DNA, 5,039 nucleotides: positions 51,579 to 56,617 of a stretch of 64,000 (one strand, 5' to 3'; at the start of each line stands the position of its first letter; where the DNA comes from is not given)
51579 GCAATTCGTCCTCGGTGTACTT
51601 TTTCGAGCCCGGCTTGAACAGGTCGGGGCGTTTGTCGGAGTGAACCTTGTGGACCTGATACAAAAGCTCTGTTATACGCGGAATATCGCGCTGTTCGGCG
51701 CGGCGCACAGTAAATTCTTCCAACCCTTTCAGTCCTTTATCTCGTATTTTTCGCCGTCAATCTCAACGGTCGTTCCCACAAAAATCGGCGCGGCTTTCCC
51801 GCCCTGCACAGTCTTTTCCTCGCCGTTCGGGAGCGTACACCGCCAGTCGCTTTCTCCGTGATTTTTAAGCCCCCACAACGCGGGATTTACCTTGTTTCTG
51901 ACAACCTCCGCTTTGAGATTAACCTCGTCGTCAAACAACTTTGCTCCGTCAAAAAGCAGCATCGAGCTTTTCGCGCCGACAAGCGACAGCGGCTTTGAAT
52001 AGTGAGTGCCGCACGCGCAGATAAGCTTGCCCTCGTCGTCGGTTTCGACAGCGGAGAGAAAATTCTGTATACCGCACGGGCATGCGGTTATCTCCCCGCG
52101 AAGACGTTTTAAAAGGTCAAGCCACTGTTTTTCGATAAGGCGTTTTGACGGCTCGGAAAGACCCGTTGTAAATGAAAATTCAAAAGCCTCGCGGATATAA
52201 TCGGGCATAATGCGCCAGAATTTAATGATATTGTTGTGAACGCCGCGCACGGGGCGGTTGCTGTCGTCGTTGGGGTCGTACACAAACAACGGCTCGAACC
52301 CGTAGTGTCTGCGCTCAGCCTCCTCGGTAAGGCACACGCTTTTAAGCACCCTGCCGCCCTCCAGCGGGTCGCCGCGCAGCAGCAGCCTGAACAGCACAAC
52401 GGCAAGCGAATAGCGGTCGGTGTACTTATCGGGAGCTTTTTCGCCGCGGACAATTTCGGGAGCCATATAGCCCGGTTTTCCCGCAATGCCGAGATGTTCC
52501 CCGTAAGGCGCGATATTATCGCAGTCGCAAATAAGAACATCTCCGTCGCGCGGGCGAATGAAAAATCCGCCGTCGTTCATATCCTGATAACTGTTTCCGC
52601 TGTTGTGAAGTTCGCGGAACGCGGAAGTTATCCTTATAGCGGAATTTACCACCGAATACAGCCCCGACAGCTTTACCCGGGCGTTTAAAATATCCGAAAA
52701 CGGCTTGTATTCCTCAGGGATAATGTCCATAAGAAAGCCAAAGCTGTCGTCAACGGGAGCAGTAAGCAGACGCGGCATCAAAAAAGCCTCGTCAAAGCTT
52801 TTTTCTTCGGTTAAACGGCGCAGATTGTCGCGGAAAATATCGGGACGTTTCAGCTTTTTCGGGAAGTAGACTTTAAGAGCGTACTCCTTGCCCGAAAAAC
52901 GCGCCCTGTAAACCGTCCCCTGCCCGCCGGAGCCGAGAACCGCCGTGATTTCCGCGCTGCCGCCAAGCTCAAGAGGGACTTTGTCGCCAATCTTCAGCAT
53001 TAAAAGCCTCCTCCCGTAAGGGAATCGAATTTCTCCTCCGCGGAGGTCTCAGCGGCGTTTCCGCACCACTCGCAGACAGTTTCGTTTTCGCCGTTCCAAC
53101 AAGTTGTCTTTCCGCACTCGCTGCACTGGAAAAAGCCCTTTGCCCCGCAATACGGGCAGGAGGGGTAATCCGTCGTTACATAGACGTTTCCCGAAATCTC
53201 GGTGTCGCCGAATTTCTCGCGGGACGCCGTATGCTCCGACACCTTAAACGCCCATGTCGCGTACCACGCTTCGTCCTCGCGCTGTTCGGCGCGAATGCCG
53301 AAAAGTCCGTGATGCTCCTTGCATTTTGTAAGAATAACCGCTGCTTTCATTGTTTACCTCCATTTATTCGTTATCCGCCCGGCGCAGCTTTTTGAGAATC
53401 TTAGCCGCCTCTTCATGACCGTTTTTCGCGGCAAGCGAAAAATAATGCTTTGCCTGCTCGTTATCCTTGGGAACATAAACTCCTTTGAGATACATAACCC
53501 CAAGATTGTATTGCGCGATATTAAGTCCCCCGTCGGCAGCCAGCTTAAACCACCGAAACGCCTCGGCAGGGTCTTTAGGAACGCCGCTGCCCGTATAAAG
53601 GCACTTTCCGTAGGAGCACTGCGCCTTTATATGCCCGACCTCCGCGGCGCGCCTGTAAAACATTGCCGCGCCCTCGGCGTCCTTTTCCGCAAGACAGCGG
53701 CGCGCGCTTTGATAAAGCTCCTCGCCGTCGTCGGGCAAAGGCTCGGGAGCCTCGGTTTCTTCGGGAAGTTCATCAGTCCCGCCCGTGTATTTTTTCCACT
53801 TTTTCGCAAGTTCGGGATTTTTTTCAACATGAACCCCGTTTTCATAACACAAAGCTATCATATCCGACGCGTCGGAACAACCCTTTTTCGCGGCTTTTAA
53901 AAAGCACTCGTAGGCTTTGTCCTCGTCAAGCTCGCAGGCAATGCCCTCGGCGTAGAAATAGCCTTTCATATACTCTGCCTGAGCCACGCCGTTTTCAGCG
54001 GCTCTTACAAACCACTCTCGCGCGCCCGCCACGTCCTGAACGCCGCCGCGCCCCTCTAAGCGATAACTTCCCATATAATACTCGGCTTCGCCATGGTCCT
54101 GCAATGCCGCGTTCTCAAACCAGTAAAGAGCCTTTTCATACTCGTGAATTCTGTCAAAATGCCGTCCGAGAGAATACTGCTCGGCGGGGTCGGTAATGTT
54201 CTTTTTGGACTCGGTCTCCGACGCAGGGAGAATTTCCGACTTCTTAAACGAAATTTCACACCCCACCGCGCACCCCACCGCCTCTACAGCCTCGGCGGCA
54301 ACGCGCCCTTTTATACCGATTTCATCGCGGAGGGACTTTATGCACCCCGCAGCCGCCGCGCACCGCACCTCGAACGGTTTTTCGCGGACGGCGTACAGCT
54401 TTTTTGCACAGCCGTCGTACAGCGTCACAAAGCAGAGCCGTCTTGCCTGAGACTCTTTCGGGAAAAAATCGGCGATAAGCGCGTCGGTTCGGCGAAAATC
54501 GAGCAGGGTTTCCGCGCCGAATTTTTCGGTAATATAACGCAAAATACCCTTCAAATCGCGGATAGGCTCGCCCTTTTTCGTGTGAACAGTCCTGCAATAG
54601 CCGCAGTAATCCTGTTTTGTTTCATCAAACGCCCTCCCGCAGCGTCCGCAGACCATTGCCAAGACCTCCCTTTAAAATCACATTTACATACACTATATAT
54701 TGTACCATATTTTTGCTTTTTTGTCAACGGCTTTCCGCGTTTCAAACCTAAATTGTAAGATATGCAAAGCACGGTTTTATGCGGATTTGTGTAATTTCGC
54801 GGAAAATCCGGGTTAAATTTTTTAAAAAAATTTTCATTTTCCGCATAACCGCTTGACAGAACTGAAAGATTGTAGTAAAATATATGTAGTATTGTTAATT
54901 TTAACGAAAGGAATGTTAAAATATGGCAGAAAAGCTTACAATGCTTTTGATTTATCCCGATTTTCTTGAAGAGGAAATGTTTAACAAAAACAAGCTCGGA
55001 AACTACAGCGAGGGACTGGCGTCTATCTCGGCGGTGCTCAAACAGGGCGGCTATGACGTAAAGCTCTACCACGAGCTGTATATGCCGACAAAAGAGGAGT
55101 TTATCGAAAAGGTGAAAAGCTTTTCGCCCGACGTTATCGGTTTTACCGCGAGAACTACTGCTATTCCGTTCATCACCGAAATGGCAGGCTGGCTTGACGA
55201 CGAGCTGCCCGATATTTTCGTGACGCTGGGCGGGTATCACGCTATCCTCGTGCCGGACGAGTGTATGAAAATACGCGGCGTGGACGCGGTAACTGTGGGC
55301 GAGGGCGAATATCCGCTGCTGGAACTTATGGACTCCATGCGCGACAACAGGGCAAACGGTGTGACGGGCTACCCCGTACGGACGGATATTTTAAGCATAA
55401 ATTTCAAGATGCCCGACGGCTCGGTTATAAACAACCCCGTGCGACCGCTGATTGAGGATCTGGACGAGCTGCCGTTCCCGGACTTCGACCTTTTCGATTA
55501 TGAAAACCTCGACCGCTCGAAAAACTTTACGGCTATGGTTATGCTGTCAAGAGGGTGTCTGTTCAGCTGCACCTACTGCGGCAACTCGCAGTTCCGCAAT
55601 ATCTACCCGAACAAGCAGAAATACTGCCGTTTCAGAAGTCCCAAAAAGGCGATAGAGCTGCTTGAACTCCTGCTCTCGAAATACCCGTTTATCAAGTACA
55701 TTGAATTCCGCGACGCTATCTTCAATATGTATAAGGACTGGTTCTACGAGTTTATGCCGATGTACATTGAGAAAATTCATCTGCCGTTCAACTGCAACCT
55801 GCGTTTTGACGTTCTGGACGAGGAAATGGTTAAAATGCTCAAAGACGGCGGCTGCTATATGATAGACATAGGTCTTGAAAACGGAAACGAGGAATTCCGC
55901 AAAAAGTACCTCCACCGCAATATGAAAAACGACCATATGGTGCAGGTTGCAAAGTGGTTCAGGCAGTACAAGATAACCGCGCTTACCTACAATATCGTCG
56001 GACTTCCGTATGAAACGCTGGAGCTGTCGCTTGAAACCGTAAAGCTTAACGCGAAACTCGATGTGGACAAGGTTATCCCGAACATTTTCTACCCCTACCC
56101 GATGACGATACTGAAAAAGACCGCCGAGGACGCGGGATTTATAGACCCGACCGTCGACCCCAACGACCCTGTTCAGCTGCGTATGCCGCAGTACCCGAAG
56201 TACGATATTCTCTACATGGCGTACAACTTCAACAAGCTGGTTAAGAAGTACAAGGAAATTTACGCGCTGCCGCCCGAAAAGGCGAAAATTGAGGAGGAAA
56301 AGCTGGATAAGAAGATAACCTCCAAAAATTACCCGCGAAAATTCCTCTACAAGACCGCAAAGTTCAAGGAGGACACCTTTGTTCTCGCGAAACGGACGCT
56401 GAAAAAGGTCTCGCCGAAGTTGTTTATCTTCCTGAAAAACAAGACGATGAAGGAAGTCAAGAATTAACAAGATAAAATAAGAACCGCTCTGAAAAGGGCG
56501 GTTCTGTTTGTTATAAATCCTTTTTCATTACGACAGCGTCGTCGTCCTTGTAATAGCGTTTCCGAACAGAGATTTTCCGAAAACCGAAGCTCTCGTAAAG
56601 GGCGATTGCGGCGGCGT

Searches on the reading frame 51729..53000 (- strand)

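Call 47: search_protein_families(library=pfam, proteins=[window:51729-53000:-], max_evalue=0.00001)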
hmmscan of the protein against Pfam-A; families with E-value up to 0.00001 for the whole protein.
window:51729-53000:- (423 aa): 1 family
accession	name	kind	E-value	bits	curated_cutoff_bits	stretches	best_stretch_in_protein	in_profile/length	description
PF00069.31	Pkinase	-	4.4e-12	46.4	31.7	1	19-216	4-200/263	Protein kinase domain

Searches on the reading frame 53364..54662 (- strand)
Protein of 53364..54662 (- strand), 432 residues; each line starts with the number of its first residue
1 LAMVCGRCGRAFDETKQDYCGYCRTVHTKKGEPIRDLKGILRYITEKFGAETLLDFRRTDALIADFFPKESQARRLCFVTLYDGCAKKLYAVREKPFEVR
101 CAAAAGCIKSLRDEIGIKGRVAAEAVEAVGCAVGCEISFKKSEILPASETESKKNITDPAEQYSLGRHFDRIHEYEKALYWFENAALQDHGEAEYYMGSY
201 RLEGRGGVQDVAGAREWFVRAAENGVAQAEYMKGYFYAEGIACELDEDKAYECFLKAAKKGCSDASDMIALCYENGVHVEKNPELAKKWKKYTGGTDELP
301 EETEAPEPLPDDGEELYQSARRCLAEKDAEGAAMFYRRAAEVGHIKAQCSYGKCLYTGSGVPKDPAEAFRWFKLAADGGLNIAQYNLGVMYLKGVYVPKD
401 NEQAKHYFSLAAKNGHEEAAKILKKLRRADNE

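Call 47: search_protein_families(library=pfam, proteins=[window:53364-54662:-], max_evalue=0.00001)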
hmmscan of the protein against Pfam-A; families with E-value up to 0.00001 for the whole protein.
window:53364-54662:- (432 aa): 1 family
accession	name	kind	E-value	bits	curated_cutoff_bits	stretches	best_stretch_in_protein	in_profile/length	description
PF08238.18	Sel1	-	3.5e-41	138.6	30.7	2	383-416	3-36/36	Sel1 repeat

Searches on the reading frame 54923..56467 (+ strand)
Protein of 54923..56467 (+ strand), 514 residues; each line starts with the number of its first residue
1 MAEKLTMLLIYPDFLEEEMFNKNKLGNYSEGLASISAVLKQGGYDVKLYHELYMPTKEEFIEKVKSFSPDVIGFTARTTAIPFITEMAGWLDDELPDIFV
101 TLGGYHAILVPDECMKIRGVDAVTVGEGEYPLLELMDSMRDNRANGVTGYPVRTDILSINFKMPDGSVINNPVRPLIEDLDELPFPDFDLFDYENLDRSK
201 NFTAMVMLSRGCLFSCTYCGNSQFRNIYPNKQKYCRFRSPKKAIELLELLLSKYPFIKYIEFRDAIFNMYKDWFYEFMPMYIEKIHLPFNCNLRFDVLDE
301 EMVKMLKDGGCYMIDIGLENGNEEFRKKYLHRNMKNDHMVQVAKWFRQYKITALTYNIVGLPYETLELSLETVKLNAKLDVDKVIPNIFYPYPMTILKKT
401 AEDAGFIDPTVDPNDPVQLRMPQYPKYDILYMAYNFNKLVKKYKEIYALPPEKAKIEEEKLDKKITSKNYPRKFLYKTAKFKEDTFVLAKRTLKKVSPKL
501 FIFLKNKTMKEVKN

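Call 47: search_protein_families(library=pfam, proteins=[window:54923-56467:+], max_evalue=0.00001)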
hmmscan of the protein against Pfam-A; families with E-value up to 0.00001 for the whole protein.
window:54923-56467:+ (514 aa): 2 families
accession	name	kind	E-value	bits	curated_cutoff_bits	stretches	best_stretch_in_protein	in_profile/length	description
PF02310.24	B12-binding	-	4.3e-18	65.7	32.1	1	31-135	16-120/121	B12 binding domain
PF04055.27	Radical_SAM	-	1.2e-17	65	29.5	1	208-368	3-158/166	Radical SAM superfamily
